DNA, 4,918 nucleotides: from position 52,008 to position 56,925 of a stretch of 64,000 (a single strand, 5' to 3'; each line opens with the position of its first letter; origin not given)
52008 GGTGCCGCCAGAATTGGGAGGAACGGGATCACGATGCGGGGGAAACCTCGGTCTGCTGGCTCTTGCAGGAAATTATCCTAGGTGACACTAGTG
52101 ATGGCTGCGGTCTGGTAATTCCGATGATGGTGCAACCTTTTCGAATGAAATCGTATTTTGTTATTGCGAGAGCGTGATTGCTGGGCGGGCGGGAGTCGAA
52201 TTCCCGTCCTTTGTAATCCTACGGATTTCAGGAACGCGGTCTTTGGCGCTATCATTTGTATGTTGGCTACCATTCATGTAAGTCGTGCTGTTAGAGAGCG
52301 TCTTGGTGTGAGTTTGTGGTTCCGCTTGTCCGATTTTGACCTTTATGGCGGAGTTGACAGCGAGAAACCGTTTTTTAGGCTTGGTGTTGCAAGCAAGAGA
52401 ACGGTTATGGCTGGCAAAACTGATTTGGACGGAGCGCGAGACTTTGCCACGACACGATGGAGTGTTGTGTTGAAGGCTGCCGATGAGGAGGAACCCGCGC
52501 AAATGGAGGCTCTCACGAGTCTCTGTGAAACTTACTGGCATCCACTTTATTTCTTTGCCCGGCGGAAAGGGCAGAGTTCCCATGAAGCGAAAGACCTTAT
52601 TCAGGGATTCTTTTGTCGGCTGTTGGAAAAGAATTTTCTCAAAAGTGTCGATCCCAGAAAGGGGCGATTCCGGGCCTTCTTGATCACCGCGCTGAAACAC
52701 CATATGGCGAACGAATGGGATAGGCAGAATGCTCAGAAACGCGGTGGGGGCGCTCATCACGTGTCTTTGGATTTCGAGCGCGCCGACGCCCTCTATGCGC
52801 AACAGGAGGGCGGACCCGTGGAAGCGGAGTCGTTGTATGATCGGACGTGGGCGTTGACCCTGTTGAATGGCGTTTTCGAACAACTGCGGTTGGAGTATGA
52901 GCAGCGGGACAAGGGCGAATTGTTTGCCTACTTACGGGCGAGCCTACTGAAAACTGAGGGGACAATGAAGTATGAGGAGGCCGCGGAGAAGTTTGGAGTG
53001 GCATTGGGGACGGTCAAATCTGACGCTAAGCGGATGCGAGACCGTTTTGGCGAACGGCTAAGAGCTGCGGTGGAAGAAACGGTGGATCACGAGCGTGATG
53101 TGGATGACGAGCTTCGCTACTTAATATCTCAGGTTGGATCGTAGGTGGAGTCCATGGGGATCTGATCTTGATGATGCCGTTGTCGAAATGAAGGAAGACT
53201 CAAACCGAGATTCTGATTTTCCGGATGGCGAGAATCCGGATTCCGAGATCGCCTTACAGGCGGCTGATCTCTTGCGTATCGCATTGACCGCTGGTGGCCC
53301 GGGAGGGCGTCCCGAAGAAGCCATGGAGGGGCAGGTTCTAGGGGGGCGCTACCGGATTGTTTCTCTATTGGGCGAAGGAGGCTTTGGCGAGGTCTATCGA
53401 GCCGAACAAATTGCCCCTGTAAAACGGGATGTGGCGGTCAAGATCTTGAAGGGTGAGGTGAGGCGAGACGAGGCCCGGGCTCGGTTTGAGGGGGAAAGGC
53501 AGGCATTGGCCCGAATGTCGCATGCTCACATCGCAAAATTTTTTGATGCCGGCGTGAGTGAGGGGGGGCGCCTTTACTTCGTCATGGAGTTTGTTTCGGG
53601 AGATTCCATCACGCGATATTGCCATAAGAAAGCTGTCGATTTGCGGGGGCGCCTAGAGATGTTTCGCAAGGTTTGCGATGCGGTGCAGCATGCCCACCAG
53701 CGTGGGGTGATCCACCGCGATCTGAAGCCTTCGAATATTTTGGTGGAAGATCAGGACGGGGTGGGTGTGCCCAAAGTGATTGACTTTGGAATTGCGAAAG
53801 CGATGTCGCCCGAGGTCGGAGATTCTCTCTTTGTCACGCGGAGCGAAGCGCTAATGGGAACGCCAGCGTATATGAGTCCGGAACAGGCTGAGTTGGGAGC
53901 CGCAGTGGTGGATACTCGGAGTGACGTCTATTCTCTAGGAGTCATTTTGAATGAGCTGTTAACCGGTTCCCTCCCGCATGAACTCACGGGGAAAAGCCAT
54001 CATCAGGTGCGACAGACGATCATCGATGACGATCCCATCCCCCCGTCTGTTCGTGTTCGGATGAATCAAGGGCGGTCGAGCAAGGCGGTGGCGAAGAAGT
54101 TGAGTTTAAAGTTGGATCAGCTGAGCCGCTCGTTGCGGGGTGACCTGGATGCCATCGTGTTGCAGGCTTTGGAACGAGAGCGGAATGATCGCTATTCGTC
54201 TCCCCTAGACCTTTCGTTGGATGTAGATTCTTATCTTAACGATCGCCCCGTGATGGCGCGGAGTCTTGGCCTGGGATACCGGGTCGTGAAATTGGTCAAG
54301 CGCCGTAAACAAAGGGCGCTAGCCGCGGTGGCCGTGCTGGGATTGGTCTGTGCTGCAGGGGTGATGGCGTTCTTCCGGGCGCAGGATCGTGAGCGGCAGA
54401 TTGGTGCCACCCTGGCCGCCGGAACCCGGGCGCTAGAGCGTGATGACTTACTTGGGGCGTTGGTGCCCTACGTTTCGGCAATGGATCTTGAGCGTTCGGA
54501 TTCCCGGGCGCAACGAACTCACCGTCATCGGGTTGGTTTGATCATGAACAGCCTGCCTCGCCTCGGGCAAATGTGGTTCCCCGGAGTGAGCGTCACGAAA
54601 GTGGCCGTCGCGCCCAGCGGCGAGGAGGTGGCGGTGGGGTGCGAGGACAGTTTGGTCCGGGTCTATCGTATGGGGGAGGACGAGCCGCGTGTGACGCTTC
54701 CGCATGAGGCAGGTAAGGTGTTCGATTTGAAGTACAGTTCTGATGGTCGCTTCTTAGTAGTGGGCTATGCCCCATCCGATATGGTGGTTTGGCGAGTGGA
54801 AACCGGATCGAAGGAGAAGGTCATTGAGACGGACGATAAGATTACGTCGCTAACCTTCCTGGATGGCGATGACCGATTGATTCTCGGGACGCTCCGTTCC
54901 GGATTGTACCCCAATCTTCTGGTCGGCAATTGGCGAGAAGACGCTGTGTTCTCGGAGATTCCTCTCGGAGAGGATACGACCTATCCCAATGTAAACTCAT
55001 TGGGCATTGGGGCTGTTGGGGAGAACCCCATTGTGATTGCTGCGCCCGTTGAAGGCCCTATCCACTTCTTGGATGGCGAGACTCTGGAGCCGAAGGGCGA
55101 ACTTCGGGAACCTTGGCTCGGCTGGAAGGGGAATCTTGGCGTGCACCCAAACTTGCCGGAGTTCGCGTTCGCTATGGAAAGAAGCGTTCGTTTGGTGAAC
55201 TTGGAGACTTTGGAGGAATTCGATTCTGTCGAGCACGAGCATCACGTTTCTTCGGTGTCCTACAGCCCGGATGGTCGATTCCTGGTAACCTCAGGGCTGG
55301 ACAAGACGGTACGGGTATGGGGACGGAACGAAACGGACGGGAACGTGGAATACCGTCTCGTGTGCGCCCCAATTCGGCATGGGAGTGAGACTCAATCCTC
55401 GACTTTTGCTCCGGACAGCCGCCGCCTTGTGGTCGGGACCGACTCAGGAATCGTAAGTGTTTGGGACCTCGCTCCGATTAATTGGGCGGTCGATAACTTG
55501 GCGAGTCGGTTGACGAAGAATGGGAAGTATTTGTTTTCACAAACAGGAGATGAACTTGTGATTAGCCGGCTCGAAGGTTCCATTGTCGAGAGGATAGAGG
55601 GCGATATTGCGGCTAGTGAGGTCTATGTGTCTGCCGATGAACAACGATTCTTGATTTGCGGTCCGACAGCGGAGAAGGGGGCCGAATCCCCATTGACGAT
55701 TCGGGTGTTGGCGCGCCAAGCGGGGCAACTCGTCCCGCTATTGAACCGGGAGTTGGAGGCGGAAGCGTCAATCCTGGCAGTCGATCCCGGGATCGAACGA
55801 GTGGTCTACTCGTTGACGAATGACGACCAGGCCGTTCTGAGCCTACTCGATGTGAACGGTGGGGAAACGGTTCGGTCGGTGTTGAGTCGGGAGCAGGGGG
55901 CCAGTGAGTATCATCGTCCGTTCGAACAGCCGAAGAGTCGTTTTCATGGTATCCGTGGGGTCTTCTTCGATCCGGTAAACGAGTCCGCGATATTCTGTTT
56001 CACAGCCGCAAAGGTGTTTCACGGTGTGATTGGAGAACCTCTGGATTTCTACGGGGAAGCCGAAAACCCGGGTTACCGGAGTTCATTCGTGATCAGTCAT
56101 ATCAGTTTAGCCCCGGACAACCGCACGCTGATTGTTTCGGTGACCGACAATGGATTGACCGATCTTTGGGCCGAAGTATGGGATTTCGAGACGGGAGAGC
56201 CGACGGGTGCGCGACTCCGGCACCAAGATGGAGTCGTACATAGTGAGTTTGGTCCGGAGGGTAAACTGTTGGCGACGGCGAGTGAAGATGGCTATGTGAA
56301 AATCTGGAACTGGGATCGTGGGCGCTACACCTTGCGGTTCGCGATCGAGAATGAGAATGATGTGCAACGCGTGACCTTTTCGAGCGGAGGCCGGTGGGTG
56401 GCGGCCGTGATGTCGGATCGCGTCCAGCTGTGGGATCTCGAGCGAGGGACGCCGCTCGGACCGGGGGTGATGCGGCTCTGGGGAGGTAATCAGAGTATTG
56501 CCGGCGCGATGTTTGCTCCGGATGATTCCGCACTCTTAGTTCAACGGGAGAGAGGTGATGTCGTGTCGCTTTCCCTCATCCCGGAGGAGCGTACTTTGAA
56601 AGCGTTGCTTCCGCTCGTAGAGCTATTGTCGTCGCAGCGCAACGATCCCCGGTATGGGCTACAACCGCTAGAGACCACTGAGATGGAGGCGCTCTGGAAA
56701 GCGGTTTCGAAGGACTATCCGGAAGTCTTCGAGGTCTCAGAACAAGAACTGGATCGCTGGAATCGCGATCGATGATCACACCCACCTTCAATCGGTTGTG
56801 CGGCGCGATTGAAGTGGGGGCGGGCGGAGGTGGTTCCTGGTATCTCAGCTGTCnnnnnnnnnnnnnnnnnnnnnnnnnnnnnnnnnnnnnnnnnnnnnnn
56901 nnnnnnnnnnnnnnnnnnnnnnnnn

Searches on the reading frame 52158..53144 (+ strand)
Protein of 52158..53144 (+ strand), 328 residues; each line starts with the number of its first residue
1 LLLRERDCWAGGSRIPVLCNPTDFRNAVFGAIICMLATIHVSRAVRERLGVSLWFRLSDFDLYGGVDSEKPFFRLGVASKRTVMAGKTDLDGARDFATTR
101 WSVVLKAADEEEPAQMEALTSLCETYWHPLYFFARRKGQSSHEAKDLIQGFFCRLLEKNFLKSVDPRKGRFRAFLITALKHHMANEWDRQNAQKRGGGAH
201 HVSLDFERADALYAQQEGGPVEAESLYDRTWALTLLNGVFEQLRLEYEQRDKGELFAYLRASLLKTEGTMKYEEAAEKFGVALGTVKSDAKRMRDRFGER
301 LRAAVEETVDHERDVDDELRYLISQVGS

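Call 56: search_protein_families(library=pfam, proteins=[window:52158-53144:+], max_evalue=0.00001)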
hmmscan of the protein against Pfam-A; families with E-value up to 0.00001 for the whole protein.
window:52158-53144:+ (328 aa): 2 families
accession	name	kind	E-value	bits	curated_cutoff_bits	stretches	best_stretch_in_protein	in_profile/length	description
PF04542.20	Sigma70_r2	-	6.7e-08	32.6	24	1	126-191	5-69/71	Sigma-70 region 2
PF07638.17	Sigma70_ECF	-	8.1e-07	29.6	21.1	1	131-301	31-183/185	ECF sigma factor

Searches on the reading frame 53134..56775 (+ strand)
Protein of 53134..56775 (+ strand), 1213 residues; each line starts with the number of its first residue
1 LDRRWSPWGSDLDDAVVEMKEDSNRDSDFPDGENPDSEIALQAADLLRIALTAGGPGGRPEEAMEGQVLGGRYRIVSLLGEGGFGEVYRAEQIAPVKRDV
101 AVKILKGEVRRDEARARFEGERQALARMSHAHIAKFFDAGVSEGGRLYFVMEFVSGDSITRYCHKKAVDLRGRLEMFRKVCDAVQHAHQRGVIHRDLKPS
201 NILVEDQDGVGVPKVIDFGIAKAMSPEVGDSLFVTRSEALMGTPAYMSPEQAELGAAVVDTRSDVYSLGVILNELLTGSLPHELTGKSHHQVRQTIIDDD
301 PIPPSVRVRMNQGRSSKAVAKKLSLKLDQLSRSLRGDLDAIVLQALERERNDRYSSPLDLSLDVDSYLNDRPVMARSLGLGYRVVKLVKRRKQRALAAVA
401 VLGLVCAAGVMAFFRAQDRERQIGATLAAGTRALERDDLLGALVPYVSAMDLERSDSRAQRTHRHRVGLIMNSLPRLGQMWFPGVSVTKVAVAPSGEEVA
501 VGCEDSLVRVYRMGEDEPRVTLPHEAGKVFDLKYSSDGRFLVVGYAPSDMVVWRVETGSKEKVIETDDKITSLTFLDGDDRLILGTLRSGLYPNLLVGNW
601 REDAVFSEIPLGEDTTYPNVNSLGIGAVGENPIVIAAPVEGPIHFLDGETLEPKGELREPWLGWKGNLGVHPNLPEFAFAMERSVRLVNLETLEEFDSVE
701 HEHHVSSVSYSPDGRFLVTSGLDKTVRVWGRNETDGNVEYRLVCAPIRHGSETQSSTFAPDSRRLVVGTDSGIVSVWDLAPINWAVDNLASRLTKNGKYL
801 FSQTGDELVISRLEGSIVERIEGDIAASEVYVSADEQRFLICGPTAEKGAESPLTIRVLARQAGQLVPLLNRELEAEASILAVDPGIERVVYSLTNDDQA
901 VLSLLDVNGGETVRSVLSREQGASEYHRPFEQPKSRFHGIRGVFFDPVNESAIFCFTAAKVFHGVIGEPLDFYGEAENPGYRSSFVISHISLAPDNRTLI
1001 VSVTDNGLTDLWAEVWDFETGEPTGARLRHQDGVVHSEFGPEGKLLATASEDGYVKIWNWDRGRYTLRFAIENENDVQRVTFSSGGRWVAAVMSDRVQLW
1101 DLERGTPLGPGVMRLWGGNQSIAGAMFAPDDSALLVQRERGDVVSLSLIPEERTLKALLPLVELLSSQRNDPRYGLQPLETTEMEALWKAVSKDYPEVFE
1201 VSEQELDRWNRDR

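Call 56: search_protein_families(library=pfam, proteins=[window:53134-56775:+], max_evalue=0.00001)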
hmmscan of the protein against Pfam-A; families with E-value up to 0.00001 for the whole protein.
window:53134-56775:+ (1213 aa): 27 families (the best 25 are shown)
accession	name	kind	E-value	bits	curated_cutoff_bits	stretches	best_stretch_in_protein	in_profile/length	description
PF00069.31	Pkinase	-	1.1e-44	153.2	31.7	1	73-295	1-215/263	Protein kinase domain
PF25174.1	Beta-prop_THOC3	-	2.6e-34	118.9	305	3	1009-1108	22-248/272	THOC3 beta-propeller domain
PF07714.23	PK_Tyr_Ser-Thr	-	1.1e-31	110.5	23.1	1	76-299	4-220/258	Protein tyrosine and serine/threonine kinase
PF25173.1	Beta-prop_WDR3_1st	-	3.3e-31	108.8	154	2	486-583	31-129/184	WDR3 first beta-propeller domain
PF00400.38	WD40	-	1.4e-29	101.7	27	1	701-729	10-38/39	WD domain, G-beta repeat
PF24814.1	WD40_Prp19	-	9.5e-27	94.2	320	2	987-1103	94-207/281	Prp19 WD40 domain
PF23414.1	Beta-prop_EML_2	-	3.8e-22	79.4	90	1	487-577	42-134/266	Echinoderm microtubule-associated protein second beta-propeller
PF24817.1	WD40_WDHD1_1st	-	1.3e-21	77.5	109.9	0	677-730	194-250/291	WDHD1 first WD40 domain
PF25168.1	Beta-prop_WDR36-Utp21_2nd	-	2.6e-20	73.5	84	0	1009-1105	177-272/335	WDR36/Utp21 second beta-propeller domain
PF25175.1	Beta-prop_WDR5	-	8.6e-20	71.6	250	1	1007-1107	112-213/296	WDR5 beta-propeller domain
PF24807.1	WD40_CDC20-Fz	-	1.8e-18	67.3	200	0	486-584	137-238/292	CDC20/Fizzy WD40 domain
PF25172.1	Beta-prop_WDR3_2nd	-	1.1e-15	58.1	140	0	1009-1097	195-282/293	WDR3 second beta-propeller domain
PF25171.1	Beta-prop_WDR36-Utp21_1st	-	6.6e-15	55.7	80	1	486-582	152-251/266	WDR36/Utp21 first beta-propeller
PF12894.13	ANAPC4_WD40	-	1.6e-14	54.4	22.9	0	499-575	10-88/91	Anaphase-promoting complex subunit 4 WD40 domain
PF24796.1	WDR55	-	2.2e-14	53.6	200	0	696-779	47-124/296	WDR55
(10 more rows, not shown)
